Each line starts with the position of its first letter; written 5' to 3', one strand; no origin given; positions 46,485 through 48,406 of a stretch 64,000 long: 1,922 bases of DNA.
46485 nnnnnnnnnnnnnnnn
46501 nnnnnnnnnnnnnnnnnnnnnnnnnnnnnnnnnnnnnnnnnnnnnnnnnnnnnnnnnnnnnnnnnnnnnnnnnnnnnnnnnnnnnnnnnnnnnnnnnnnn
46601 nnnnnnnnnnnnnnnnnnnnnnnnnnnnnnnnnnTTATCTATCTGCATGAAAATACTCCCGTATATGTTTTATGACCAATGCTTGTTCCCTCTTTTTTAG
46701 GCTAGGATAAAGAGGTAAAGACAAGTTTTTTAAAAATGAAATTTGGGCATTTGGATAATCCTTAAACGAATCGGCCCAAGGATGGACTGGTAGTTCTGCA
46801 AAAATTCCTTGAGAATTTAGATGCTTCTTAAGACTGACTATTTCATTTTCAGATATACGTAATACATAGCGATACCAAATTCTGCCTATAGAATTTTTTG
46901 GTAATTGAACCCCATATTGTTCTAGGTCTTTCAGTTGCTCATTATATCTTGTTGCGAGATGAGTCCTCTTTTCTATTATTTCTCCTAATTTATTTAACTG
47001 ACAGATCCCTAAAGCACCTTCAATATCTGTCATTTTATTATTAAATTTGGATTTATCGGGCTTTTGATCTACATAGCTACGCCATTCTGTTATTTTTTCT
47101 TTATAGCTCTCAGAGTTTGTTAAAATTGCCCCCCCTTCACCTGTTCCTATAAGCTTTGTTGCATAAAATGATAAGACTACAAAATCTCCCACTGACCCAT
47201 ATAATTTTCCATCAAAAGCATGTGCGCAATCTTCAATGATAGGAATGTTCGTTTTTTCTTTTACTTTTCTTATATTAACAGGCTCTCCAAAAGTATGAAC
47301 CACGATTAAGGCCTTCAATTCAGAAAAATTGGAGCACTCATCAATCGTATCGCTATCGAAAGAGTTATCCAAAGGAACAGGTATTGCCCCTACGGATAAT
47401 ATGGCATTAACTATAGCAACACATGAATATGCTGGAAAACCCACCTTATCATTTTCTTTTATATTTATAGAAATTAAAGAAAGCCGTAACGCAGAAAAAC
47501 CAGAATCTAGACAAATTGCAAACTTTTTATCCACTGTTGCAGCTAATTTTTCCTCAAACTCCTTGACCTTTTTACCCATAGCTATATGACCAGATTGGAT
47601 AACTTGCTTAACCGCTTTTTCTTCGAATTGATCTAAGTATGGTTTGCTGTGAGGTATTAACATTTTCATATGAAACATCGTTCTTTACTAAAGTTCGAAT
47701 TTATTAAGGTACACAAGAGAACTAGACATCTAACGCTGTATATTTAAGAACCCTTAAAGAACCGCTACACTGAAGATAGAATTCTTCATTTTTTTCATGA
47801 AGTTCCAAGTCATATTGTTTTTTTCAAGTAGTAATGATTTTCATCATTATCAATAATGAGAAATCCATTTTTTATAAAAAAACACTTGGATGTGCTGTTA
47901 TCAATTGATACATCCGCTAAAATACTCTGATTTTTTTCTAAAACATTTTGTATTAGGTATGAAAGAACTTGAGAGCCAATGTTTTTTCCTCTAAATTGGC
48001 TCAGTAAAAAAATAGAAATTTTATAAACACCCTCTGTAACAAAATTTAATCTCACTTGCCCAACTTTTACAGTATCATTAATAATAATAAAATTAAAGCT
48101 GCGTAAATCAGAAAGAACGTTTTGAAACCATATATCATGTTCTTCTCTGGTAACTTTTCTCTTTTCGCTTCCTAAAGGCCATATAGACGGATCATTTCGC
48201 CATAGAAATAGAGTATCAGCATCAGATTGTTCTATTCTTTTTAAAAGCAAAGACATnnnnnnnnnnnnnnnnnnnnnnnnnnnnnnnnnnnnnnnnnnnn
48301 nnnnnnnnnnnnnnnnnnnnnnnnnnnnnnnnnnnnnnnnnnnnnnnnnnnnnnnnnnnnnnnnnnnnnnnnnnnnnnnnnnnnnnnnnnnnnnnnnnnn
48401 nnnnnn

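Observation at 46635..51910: Complete six-enzyme pseudaminic acid (Pse) pathway encoded contiguously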

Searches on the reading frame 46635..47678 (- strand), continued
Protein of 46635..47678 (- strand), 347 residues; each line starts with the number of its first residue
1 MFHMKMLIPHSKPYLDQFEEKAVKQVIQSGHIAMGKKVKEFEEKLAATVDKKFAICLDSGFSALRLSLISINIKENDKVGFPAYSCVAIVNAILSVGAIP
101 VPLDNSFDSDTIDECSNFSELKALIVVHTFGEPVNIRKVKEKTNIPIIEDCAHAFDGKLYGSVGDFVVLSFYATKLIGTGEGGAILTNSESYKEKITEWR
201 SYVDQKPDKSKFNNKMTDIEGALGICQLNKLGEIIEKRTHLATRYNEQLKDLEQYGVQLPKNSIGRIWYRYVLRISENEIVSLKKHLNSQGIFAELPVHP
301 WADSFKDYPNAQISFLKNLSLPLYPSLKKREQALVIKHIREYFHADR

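Call 62: find_encoding_contigs(protein=P0137, flank=10000, max_places=1)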
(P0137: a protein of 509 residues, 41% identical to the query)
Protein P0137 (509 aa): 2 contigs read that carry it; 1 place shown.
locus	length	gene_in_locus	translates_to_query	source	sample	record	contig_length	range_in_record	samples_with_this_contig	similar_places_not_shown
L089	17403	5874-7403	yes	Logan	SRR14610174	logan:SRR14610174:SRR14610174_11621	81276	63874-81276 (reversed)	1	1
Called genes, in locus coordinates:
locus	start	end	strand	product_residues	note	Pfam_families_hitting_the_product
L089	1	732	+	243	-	?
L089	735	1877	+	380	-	PF01041:DegT_DnrJ_EryC1, PF00155:Aminotran_1_2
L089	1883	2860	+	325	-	-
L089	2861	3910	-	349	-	PF03102:NeuB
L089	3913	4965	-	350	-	PF03102:NeuB, PF08666:SAF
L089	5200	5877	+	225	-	PF05724:TPMT (weak), PF01209:Ubie_methyltran, PF13489:Methyltransf_23 (weak), PF13847:Methyltransf_31, PF08241:Methyltransf_11, PF08242:Methyltransf_12, PF13649:Methyltransf_25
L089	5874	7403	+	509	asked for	PF00583:Acetyltransf_1, PF13302:Acetyltransf_3, PF00155:Aminotran_1_2 (weak), PF01041:DegT_DnrJ_EryC1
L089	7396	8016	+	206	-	PF13489:Methyltransf_23 (weak), PF01209:Ubie_methyltran (faint), PF01728:FtsJ (weak), PF13847:Methyltransf_31, PF08241:Methyltransf_11, PF08242:Methyltransf_12, PF13649:Methyltransf_25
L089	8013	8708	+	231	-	PF08889:WbqC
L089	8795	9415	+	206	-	PF02348:CTP_transf_3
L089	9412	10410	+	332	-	PF01408:GFO_IDH_MocA, PF02894:GFO_IDH_MocA_C, PF22725:GFO_IDH_MocA_C3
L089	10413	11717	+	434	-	PF00202:Aminotran_3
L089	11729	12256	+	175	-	PF13302:Acetyltransf_3, PF13420:Acetyltransf_4, PF00583:Acetyltransf_1, PF13523:Acetyltransf_8 (weak)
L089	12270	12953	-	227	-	PF02585:PIG-L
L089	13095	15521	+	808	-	-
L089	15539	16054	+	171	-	PF13302:Acetyltransf_3, PF13420:Acetyltransf_4, PF13523:Acetyltransf_8, PF00583:Acetyltransf_1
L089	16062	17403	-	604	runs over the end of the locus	PF00535:Glycos_transf_2, PF13641:Glyco_tranf_2_3 (weak)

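Call 64: search_protein_families(library=ncbifam, proteins=[L088:4613-5779:+, L088:10001-11707:+, L088:3453-4472:+, L088:7154-8194:+, L088:8191-9240:+, L088:6408-7145:+, L089:735-1877:+], max_evalue=1e-20)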
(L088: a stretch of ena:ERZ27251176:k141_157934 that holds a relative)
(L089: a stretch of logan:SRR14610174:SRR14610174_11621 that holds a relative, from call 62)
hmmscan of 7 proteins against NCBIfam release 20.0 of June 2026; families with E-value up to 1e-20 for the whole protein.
L088:4613-5779:+ (388 aa): 7 families
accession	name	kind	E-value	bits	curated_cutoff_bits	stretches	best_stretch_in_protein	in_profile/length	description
TIGR03588.1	PseC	equivalog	3.4e-138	460.7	423.5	1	6-378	2-378/380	UDP-4-amino-4,6-dideoxy-N-acetyl-beta-L-altrosamine transaminase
NF008658.2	PRK11658.1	equivalog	2.2e-100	335.9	631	1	5-380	4-377/379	UDP-4-amino-4-deoxy-L-arabinose aminotransferase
NF008687.0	PRK11706.1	equivalog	5.7e-75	252.4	375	1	6-378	2-372/375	dTDP-4-amino-4,6-dideoxygalactose transaminase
TIGR04181.1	NHT_00031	hypoth_equivalog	5.7e-70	236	420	1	15-359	10-357/359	LegC family aminotransferase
TIGR04427.1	PLP_DesI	equivalog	5.1e-66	223.4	650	1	23-381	40-384/390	dTDP-4-dehydro-6-deoxyglucose aminotransferase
TIGR02379.1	ECA_wecE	subfamily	3.2e-60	203.9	434.85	1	7-378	3-373/376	dTDP-4-amino-4,6-dideoxy-D-glucose transaminase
NF011936.0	PRK15407.1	equivalog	2.1e-50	171.7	423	1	3-381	34-437/440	lipopolysaccharide biosynthesis protein RfbH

L088:10001-11707:+ (568 aa): 6 families
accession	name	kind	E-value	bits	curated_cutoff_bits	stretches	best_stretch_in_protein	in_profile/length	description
TIGR03588.1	PseC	equivalog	4.3e-56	190.5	423.5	1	229-564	13-380/380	UDP-4-amino-4,6-dideoxy-N-acetyl-beta-L-altrosamine transaminase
TIGR04181.1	NHT_00031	hypoth_equivalog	7.4e-49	166.5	420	1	228-520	11-327/359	LegC family aminotransferase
NF008658.2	PRK11658.1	equivalog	2.6e-44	151.4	631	1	219-565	6-378/379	UDP-4-amino-4-deoxy-L-arabinose aminotransferase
TIGR04427.1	PLP_DesI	equivalog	6.6e-37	127.5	650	1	244-519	50-326/390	dTDP-4-dehydro-6-deoxyglucose aminotransferase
NF008687.0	PRK11706.1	equivalog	5e-30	104.5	375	1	245-563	30-373/375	dTDP-4-amino-4,6-dideoxygalactose transaminase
NF011936.0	PRK15407.1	equivalog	2.5e-28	98.9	423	1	227-422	46-252/440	lipopolysaccharide biosynthesis protein RfbH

L088:3453-4472:+ (339 aa): 2 families
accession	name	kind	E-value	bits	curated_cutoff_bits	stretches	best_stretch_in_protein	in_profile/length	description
TIGR03589.1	PseB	equivalog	1.5e-142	474.3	407.75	1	5-322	4-323/324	UDP-N-acetylglucosamine 4,6-dehydratase (inverting)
TIGR04130.1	FnlA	equivalog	1.7e-68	231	730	1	5-310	4-313/337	UDP-N-acetylglucosamine 4,6-dehydratase/5-epimerase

L088:7154-8194:+ (346 aa): 1 family
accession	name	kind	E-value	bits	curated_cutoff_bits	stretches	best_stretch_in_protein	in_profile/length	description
TIGR03590.1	PseG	equivalog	5.4e-66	223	153.55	1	4-283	2-278/280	UDP-2,4-diacetamido-2,4,6-trideoxy-beta-L-altropyranose hydrolase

L088:8191-9240:+ (349 aa): 2 families
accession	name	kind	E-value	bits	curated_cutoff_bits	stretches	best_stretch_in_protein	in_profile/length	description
TIGR03569.1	NeuB_NnaB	equivalog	1.7e-98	329.7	399.65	1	17-338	1-324/329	N-acetylneuraminate synthase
TIGR03586.1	PseI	equivalog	1.1e-77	261.4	340.25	1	17-340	2-324/327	pseudaminic acid synthase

L088:6408-7145:+ (245 aa): 0 families

L089:735-1877:+ (380 aa): 7 families
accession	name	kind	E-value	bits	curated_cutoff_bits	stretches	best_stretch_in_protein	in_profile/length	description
TIGR03588.1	PseC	equivalog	6.7e-141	469.6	423.5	1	5-374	1-378/380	UDP-4-amino-4,6-dideoxy-N-acetyl-beta-L-altrosamine transaminase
NF008658.2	PRK11658.1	equivalog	3.5e-100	335.3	631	1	3-374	2-375/379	UDP-4-amino-4-deoxy-L-arabinose aminotransferase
TIGR04181.1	NHT_00031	hypoth_equivalog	1.5e-73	247.8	420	1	14-355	9-357/359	LegC family aminotransferase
NF008687.0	PRK11706.1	equivalog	2.2e-73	247.2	375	1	6-374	2-372/375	dTDP-4-amino-4,6-dideoxygalactose transaminase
TIGR02379.1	ECA_wecE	subfamily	7.3e-60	202.7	434.85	1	6-374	2-373/376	dTDP-4-amino-4,6-dideoxy-D-glucose transaminase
TIGR04427.1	PLP_DesI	equivalog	2.2e-58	198.2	650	1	21-372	38-379/390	dTDP-4-dehydro-6-deoxyglucose aminotransferase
NF011936.0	PRK15407.1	equivalog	8.9e-58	196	423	1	3-212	34-251/440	lipopolysaccharide biosynthesis protein RfbH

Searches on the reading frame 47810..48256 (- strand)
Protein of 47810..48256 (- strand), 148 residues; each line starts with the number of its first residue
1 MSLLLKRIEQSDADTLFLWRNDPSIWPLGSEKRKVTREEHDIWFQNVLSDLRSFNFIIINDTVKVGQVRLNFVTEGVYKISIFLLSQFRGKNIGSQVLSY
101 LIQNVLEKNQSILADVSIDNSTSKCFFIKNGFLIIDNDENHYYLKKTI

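Call 4: search_protein_families(library=ncbifam, proteins=[window:47810-48256:-])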
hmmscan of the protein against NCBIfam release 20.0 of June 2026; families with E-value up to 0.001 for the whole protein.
window:47810-48256:- (148 aa): 4 families
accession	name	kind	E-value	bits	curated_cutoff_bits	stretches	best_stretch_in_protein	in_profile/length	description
TIGR03585.1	PseH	equivalog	8.4e-11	42.2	93.1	1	5-141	3-142/156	UDP-4-amino-4,6-dideoxy-N-acetyl-beta-L-altrosamine N-acetyltransferase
NF040503.1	resist_ArsN1a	equivalog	7.6e-05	22.5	170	1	71-136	71-137/159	arsinothricin resistance N-acetyltransferase ArsN1 family A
NF040702.1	ileS_w_GNAT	exception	9.3e-05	20.2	1999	1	3-141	287-426/1100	isoleucine--tRNA ligase, N-acetyltransferase domain-containing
TIGR01575.1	rimI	equivalog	0.00014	22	86.4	1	51-143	31-123/132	ribosomal protein S18-alanine N-acetyltransferase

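Call 5: search_protein_families(library=pfam, proteins=[window:47810-48256:-])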
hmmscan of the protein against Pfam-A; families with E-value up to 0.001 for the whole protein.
window:47810-48256:- (148 aa): 5 families
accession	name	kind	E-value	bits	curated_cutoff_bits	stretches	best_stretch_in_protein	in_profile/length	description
PF13302.13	Acetyltransf_3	-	1.6e-12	48.7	25.4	1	3-132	2-137/138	Acetyltransferase (GNAT) domain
PF00583.31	Acetyltransf_1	-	9.3e-07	29.6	20.7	1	36-132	17-116/116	Acetyltransferase (GNAT) family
PF13508.13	Acetyltransf_7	-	8.9e-06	26.4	27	1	56-132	6-82/84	Acetyltransferase (GNAT) domain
PF13420.13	Acetyltransf_4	-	3.8e-05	24.2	24.3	1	5-145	1-147/155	Acetyltransferase (GNAT) domain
PF08445.16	FR47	-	9.8e-05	22.7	22.1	1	82-137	27-82/86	FR47-like protein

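Call 45: search_solved_structures(query=window:47810-48256:-, max_evalue=0.01)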
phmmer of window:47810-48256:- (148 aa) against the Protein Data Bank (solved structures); distinct sequences matched with E-value up to 0.01: 12.
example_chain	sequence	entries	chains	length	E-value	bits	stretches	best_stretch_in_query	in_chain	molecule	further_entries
4xpk_A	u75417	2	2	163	0.00011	25.2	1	9-144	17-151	N-Acetyltransferase, PseH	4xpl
6wqb_A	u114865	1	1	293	0.00018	24.6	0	44-134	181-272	N-terminal acetyltransferase, GNAT family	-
6wqc_A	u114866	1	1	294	0.00018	24.5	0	44-134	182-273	N-terminal acetyltransferase, GNAT family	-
7wx5_A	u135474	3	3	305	0.0009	22.3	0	44-134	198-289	N-acetyltransferase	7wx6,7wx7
6yzz_A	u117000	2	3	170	0.0011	22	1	76-143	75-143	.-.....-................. 50 | Acyl-CoA N-acyltransferases (NAT) superfamily protein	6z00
3eo4_A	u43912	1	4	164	0.0016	21.5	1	3-103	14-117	Uncharacterized protein MJ1062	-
3tfy_A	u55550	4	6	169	0.0034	20.4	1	74-142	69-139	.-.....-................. 50, NatE catalytic subunit | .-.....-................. 50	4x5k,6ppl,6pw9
2ob0_A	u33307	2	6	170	0.0035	20.4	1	74-142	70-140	Human MAK3 homolog | N-acetyltransferase 13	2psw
6wf3_A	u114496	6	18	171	0.0035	20.4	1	74-142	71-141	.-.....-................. 50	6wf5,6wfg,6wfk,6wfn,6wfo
3k9u_A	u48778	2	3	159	0.0049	19.9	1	59-146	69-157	PaiA Acetyltransferase | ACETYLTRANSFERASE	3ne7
3f0a_A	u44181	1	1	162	0.0051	19.8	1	59-146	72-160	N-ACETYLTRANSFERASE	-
3fix_A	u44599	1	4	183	0.0057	19.7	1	59-146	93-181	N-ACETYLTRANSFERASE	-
